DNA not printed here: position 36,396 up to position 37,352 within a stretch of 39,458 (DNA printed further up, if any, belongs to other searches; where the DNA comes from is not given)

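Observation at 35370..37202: Unknown 218-aa protein co-transcribed with an HTH::ImmA/IrrE metallopeptidase fusion (toxin-antitoxin-like sensor pair, or the prophage induction protease)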

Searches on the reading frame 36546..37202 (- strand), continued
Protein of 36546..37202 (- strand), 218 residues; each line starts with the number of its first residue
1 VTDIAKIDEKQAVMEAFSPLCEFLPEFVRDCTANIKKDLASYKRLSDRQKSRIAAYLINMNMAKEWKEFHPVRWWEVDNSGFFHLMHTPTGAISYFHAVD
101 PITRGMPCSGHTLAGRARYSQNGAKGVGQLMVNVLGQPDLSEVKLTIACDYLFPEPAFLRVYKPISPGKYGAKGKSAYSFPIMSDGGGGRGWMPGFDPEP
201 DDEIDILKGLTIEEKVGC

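Call 104: list_cluster_members(proteins=[window:36546-37202:-, window:35370-36512:-])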
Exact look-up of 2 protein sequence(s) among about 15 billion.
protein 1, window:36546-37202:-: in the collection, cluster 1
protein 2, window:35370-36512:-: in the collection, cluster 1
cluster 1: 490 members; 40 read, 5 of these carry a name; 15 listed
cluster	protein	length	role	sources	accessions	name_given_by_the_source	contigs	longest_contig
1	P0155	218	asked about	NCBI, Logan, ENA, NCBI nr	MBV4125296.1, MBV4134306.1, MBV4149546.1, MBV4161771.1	MAG: hypothetical protein E6532_06945 [Bifidobacterium longum] | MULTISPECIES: hypothetical protein [Bifidobacterium]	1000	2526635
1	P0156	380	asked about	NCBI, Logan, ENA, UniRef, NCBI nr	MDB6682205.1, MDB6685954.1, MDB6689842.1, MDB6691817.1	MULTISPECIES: XRE family transcriptional regulator [Bifidobacterium] | HTH cro/C1-type domain-containing protein n=1 Tax=Bifidobacterium longum subsp. longum ...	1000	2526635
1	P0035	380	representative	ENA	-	-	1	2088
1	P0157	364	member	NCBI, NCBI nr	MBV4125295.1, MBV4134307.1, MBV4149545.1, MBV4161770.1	XRE family transcriptional regulator [Bifidobacterium longum]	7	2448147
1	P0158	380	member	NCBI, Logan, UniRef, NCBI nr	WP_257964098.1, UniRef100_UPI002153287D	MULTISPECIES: XRE family transcriptional regulator [Bifidobacterium] | XRE family transcriptional regulator n=1 Tax=Bifidobacterium TaxID=1678 ...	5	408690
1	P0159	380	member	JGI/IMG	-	Zn-dependent peptidase ImmA (M78 family)/transcriptional regulator with XRE-family HTH ...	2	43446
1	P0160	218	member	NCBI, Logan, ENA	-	-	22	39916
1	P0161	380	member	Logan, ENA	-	-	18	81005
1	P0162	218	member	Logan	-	-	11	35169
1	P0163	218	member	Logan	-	-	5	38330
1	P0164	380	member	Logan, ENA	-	-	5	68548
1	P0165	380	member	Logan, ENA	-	-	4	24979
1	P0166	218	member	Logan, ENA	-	-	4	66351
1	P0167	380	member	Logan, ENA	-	-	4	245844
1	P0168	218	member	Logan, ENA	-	-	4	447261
